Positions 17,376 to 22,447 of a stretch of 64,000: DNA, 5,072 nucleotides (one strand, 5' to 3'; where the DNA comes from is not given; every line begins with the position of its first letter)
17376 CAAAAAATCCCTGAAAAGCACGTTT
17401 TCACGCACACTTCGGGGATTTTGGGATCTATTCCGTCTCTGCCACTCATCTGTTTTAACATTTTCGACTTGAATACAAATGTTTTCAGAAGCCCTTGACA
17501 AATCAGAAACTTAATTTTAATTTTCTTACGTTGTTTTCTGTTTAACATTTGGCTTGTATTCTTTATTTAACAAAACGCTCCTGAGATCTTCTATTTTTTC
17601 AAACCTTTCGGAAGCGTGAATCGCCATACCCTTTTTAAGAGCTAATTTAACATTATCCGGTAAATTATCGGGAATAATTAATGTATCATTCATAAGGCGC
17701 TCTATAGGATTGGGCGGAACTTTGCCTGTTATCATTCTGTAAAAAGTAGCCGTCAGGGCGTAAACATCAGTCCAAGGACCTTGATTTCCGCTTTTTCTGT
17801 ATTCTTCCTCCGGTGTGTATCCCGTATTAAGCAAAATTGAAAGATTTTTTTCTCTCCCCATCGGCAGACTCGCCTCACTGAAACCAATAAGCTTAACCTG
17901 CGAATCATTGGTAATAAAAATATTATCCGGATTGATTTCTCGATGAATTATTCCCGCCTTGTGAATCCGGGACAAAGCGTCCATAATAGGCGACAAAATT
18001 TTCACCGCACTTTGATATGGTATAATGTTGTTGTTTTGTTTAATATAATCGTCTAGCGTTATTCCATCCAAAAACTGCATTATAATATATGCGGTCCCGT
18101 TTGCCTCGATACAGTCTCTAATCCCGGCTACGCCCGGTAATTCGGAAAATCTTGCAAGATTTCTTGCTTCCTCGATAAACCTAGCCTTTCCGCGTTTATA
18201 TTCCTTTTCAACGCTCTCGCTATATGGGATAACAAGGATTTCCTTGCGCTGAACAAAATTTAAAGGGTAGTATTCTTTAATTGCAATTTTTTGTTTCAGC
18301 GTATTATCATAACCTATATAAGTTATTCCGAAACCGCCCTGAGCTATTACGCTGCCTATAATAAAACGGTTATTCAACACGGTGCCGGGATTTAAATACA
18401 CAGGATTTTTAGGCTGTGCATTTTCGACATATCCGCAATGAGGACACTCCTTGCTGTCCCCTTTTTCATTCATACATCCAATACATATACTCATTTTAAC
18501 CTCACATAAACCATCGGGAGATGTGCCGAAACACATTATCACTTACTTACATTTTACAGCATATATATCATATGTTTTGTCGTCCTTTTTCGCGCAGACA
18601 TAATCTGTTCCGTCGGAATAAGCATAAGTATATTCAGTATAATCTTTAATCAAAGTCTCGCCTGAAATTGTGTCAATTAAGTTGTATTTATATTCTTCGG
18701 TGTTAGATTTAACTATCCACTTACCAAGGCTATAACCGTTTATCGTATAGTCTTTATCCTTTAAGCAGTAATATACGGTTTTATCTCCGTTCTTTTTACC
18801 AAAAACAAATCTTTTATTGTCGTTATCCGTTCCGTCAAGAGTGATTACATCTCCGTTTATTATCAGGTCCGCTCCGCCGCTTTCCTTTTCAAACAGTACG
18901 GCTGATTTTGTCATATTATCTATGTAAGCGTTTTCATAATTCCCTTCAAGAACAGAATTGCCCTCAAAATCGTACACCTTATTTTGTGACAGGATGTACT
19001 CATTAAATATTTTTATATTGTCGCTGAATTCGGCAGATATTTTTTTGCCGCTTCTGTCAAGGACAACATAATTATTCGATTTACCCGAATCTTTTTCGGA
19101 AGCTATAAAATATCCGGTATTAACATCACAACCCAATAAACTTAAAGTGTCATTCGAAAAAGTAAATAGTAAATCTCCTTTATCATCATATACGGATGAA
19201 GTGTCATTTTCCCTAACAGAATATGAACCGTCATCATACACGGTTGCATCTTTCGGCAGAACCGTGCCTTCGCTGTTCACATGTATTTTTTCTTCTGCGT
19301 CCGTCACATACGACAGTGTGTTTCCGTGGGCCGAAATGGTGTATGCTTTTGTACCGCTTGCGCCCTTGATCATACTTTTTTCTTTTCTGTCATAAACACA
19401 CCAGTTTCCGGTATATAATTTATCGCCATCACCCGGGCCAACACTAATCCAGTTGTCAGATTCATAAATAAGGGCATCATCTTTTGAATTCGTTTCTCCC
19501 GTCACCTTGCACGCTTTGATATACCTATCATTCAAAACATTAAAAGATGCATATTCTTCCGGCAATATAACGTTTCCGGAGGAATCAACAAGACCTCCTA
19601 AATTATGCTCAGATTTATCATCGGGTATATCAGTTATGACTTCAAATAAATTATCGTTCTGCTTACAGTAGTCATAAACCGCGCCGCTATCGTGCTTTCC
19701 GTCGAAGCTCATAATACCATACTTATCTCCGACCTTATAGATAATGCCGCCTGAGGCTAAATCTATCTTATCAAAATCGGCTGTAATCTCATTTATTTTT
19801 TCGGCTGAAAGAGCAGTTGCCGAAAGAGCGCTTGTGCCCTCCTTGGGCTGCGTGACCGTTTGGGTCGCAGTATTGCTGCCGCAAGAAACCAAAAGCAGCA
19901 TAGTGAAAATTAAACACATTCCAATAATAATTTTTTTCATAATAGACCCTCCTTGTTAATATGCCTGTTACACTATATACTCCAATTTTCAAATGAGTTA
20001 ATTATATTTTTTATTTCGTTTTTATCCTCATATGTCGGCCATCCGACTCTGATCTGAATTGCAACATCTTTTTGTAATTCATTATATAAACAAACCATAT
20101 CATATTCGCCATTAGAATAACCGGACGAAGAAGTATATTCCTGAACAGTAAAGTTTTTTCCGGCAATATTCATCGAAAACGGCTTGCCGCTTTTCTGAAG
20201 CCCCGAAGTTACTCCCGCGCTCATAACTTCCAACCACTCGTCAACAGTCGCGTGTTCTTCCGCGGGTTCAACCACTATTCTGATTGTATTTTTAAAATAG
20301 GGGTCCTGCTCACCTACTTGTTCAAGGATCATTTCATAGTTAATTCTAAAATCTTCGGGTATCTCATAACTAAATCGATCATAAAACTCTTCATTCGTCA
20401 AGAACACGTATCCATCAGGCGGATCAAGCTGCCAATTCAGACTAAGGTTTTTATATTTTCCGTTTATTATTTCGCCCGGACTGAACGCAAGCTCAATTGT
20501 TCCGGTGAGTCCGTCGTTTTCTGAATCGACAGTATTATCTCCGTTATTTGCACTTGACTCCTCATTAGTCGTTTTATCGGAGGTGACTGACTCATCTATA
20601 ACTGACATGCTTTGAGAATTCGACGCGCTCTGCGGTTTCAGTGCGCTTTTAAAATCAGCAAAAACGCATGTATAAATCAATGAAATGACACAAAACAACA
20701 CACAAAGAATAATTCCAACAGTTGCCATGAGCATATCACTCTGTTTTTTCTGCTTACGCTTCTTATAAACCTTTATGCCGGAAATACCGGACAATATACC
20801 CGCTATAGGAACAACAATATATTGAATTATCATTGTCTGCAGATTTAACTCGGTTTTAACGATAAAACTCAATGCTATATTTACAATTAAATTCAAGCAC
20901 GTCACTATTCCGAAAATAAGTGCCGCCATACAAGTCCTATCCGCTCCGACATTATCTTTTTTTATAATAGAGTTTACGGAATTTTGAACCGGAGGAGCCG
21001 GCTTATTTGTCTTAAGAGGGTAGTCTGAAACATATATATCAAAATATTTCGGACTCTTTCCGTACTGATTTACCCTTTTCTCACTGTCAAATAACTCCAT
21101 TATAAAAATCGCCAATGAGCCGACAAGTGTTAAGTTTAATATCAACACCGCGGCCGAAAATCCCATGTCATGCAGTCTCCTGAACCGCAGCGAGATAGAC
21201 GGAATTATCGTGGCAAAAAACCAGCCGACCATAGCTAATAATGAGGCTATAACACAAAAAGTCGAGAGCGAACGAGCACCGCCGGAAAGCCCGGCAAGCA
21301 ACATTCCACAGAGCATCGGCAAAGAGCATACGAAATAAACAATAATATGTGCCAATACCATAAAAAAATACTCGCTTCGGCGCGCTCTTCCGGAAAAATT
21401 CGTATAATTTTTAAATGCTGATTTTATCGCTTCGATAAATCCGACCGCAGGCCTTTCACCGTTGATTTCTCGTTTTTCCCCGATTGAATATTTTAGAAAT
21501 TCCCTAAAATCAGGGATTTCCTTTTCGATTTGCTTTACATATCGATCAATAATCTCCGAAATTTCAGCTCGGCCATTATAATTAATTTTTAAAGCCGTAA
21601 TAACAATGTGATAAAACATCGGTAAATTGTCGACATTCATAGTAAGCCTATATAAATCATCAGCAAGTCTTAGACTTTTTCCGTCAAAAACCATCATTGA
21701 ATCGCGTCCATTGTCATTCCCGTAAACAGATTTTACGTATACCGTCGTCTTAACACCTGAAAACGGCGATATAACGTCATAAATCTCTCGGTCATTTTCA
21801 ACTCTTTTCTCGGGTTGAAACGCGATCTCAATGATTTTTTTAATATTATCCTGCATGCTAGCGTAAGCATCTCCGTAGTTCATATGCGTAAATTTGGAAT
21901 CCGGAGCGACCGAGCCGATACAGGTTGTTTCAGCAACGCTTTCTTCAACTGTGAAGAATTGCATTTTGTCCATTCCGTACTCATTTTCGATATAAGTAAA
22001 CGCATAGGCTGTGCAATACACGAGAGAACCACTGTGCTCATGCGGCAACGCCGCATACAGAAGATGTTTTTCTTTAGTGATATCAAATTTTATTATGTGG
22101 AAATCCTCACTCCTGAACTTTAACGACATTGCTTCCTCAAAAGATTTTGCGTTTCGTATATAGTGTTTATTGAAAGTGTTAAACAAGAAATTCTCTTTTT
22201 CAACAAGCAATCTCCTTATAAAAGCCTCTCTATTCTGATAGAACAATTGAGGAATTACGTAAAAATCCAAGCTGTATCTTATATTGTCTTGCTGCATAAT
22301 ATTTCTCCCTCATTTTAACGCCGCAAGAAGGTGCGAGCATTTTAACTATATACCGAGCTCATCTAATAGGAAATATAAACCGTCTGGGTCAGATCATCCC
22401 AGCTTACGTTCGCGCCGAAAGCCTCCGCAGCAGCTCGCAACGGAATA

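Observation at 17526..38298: About 20-kb single-strand cluster saturated with Ser/Thr phospho-signalling modules (3 kinases, 3 PP2C, 4 FHA, 8 zinc ribbons) fused to envelope-facing domains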

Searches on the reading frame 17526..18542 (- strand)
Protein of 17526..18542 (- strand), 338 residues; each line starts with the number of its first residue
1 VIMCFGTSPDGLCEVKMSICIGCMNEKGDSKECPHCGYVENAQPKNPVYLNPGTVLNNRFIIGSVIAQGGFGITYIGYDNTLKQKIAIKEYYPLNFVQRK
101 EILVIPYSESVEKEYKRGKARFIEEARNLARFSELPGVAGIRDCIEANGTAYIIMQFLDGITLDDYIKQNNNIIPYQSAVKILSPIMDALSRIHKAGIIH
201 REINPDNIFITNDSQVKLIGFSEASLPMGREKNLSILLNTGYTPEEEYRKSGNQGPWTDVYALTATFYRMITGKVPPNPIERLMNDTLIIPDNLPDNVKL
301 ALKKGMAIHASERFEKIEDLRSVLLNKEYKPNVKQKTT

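Call 3: search_protein_families(library=pfam, proteins=[window:17526-18542:-], max_evalue=0.01)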
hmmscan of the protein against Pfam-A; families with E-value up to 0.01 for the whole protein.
window:17526-18542:- (338 aa): 5 families
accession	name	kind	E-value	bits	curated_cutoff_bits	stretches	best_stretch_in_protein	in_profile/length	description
PF00069.31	Pkinase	-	3.1e-23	82.9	31.7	1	64-278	5-198/263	Protein kinase domain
PF07714.23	PK_Tyr_Ser-Thr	-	3e-13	50.1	23.1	1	115-279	41-207/258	Protein tyrosine and serine/threonine kinase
PF06293.20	Kdo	-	1.4e-05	25.1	21.3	1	115-225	51-170/207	Lipopolysaccharide kinase (Kdo/WaaP) family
PF14531.12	Kinase-like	-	0.0043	16.8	25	1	192-305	160-281/289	Kinase-like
PF03109.22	ABC1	-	0.0084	15.7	22.9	0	148-221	140-211/244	ABC1 atypical kinase-like domain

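Call 26: search_protein_families(library=padloc, proteins=[window:17526-18542:-], max_evalue=0.001)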
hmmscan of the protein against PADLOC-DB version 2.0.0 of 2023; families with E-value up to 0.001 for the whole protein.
window:17526-18542:- (338 aa): 35 families (the best 25 are shown)
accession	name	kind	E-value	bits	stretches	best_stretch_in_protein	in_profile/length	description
PDLC04042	PD-T4-6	-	2e-37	127.5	1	53-326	4-271/292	-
PDLC04060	PD-T4-6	-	1.3e-36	124.6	1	53-334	3-276/486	-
PDLC04138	mad6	-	2.8e-36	123.6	1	51-331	44-317/659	mads_6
PDLC04053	PD-T4-6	-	1.5e-34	117.9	1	59-326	10-270/311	-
PDLC04057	PD-T4-6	-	6.8e-33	112.3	1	53-324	3-267/443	-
PDLC04047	PD-T4-6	-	4.6e-32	109.4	1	54-323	6-268/327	-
PDLC04045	PD-T4-6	-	2e-29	100.6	1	55-335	30-306/350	-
PDLC04048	PD-T4-6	-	6.5e-28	96.1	1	53-277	5-212/354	-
PDLC04044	PD-T4-6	-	9.9e-28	95.3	1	34-330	7-295/372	-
PDLC04054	PD-T4-6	-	1.7e-27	94.8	1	51-277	4-213/347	-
PDLC01088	C3a189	-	2.9e-27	93.6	1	65-309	4-244/840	kinase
PDLC04043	PD-T4-6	-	8.8e-27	92.2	1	57-276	14-216/452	-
PDLC04039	PD-T4-6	-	2.1e-25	87.7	1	53-314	10-262/458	-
PDLC04061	PD-T4-6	-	2e-23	81.7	1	51-225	9-168/510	-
PDLC04051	PD-T4-6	-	4.3e-23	80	1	55-293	29-257/476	-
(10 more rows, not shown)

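Call 27: search_protein_families(library=ncbifam, proteins=[window:17526-18542:-], max_evalue=0.001)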
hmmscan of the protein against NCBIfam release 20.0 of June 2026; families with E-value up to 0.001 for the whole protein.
window:17526-18542:- (338 aa): 17 families
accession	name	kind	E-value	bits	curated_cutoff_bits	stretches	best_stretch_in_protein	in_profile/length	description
NF033483.0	PknB_PASTA_kin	equivalog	1.3e-35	123.5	450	1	53-276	2-207/563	Stk1 family PASTA domain-containing Ser/Thr kinase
NF047741.1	antiphage_MADS6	equivalog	1.5e-33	116.2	460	1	112-325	232-458/612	methylation-associated defense system protein kinase MAD6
NF052427.1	StpK7MSMEG_1200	equivalog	5.9e-21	74.6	900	1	64-316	13-257/601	serine/threonine protein kinase StpK7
NF038150.1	lanthi_synth_IV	equivalog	2.5e-20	72.4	650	1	47-279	181-398/851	class IV lanthionine synthetase LanL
NF038151.1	lanthi_synth_III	equivalog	8.8e-18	64.1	575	1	116-273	264-425/833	class III lanthionine synthetase LanKC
NF009651.0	PRK13184.1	equivalog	3.6e-11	41.8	839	1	61-235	5-172/932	serine/threonine-protein kinase PknD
TIGR03903.1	TOMM_kin_cyc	equivalog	8.3e-10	37.2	705.75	1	114-214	17-116/1267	TOMM system kinase/cyclase fusion protein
TIGR03724.2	arch_bud32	equivalog_domain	7.9e-08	32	125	1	120-224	38-131/193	KEOPS complex kinase/ATPase Bud32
NF053615.1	SerThrKinAfsKStmc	equivalog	7.7e-07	28.1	1300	1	169-315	104-256/809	protein serine/threonine kinase AfsK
NF033442.0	BREX_PglW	equivalog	3e-06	25.2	990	1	119-227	552-663/1391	BREX system serine/threonine kinase PglW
NF011464.0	PRK14879.1-7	equivalog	4.2e-06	26.7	246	1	112-225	43-150/221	Kae1-associated kinase Bud32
NF011460.0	PRK14879.1-1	equivalog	4.4e-06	26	199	1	152-222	87-155/232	Kae1-associated kinase Bud32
NF043056.1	T4SS_LegK1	equivalog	8.1e-05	21.4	550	1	119-263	122-276/516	Dot/Icm T4SS effector kinase LegK1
NF002475.0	PRK01723.1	equivalog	0.0001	21.4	142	1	186-235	152-205/241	3-deoxy-D-manno-octulosonic acid kinase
NF011463.0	PRK14879.1-4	equivalog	0.00022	20.7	188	1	149-226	91-162/237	Kae1-associated kinase Bud32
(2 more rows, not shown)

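Call 88: find_homologous_proteins(query=window:17526-18494:-, max_evalue=1e-20)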
Query window:17526-18494:- (322 aa): 2826 proteins with E <= 1e-20 among 4865 candidates; the best 120 are listed.
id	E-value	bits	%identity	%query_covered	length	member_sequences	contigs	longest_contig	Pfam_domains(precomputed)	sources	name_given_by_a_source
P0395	9.3e-215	730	100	100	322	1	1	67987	PF06293.21,PF07714.24,PF00069.32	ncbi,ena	-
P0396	9.6e-123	427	59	97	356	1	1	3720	PF07714.24,PF00069.32,PF03109.23,PF01636.30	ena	-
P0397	6.1e-115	402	54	99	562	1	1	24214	PF07714.24,PF00069.32,PF22819.3,PF14531.13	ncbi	-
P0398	1.0e-112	395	55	96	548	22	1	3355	PF06293.21,PF07714.24,PF00069.32,PF22819.3,PF03109.23,PF01636.30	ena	-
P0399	1.9e-112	394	55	98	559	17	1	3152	PF06293.21,PF07714.24,PF00069.32,PF03109.23,PF01636.30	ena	-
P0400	4.1e-112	393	55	96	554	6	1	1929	PF06293.21,PF07714.24,PF00069.32,PF03109.23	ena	-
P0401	1.2e-111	391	56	94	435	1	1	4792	PF07714.24,PF00069.32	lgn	-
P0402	1.8e-111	390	54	96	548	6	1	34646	PF06293.21,PF07714.24,PF00069.32,PF22819.3,PF03109.23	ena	-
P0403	4.6e-111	389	53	96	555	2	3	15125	PF07714.24,PF00069.32,PF03109.23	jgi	-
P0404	3.8e-110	386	57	91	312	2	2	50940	PF06293.21,PF07714.24,PF00069.32,PF03109.23,PF14531.13,PF01636.30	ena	-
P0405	2.2e-109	384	56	90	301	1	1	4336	PF06293.21,PF07714.24,PF00069.32,PF03109.23,PF01636.30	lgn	-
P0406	1.2e-108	381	51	100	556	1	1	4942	PF06293.21,PF07714.24,PF00069.32,PF03109.23,PF01636.30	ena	-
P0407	1.8e-108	381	53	97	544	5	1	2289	PF06293.21,PF07714.24,PF00754.32,PF00069.32,PF03109.23,PF25302.1,PF01636.30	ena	-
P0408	5.1e-108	379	54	96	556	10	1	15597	PF07714.24,PF00069.32,PF03109.23,PF01636.30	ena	-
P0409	1.0e-107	378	54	96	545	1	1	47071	PF07714.24,PF00754.32,PF00069.32,PF03109.23,PF25302.1,PF01636.30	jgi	-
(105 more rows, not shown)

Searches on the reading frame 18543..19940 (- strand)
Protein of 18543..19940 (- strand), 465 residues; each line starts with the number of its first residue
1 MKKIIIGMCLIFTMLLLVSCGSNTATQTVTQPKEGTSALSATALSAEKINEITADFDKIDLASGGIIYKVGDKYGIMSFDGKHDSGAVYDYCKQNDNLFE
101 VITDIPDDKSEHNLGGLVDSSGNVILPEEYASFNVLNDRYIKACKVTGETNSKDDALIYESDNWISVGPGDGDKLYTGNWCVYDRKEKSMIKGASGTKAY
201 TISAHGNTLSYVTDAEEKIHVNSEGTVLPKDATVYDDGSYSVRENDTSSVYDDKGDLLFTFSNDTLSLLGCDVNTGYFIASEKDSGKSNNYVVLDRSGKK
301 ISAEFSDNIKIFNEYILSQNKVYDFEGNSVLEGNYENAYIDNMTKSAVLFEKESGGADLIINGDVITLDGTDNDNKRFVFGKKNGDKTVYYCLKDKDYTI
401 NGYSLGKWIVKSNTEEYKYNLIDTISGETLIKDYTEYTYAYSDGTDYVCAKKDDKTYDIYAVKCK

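Call 3: search_protein_families(library=pfam, proteins=[window:18543-19940:-], max_evalue=0.01)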
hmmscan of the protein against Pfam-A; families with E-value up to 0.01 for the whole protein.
window:18543-19940:- (465 aa): 0 families

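Call 27: search_protein_families(library=ncbifam, proteins=[window:18543-19940:-], max_evalue=0.001)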
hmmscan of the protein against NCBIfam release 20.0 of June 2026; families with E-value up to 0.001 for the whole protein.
window:18543-19940:- (465 aa): 0 families

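Call 68: search_protein_families(library=pfam, proteins=[window:18543-19940:-], max_evalue=5)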
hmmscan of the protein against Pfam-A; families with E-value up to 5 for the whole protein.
window:18543-19940:- (465 aa): 3 families
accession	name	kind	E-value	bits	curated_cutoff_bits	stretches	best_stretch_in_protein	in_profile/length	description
PF17936.7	Big_6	-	0.093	13.4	27.6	1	199-243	7-51/83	Bacterial Ig domain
PF12989.12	DUF3873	-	0.095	13.6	27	1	80-103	27-50/68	Domain of unknown function, B. Theta Gene description (DUF3873)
PF14903.11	WG_beta_rep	-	0.69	10.4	25.6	0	116-127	2-13/35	WG containing repeat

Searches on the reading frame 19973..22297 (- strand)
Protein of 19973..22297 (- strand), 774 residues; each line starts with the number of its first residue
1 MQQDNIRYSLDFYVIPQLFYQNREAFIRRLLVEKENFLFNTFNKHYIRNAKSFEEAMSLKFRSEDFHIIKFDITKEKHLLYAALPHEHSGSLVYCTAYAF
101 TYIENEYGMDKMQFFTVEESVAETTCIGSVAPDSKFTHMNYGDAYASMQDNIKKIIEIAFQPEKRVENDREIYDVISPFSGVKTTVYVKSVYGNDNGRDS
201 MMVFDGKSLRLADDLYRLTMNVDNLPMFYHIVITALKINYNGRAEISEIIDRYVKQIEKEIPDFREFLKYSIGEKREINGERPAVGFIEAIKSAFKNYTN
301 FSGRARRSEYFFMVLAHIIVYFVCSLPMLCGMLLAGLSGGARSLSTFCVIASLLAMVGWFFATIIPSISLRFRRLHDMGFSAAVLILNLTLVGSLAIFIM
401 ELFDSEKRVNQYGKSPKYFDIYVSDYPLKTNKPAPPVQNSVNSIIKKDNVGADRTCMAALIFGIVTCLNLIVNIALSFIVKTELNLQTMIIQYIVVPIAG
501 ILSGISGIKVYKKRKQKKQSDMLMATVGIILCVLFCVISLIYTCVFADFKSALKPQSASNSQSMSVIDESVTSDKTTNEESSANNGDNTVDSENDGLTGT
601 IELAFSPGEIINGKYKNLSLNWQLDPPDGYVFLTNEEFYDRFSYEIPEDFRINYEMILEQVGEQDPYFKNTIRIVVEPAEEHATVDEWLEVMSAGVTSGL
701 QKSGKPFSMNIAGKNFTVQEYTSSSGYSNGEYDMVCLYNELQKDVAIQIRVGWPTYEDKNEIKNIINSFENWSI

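Call 3: search_protein_families(library=pfam, proteins=[window:19973-22297:-], max_evalue=0.01)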
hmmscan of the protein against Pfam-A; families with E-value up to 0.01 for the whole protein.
window:19973-22297:- (774 aa): 2 families
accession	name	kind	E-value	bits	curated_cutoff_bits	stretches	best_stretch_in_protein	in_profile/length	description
PF05656.20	DUF805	-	3.2e-18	66.7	25.7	1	298-414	1-111/111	Protein of unknown function (DUF805)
PF13858.11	DUF4199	-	0.0057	17.5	32.3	1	460-579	4-126/165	Protein of unknown function (DUF4199)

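Call 68: search_protein_families(library=pfam, proteins=[window:19973-22297:-], max_evalue=5)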
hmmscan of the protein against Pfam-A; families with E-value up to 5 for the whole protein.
window:19973-22297:- (774 aa): 6 families
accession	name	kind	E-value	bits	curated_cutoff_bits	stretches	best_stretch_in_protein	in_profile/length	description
PF05656.20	DUF805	-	3.2e-18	66.7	25.7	1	298-414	1-111/111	Protein of unknown function (DUF805)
PF13858.11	DUF4199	-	0.0057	17.5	32.3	1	460-579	4-126/165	Protein of unknown function (DUF4199)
PF11857.13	DUF3377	-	0.1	13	26.5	1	509-551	14-54/72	Domain of unknown function (DUF3377)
PF20563.3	DUF6773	-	0.87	9.8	27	1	285-334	94-142/163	Family of unknown function (DUF6773)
PF13572.11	DUF4134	-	2.3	9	26.5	1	487-546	34-93/93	Domain of unknown function (DUF4134)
PF14150.11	YesK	-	3.7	8.2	25.2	1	501-542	11-50/81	YesK-like protein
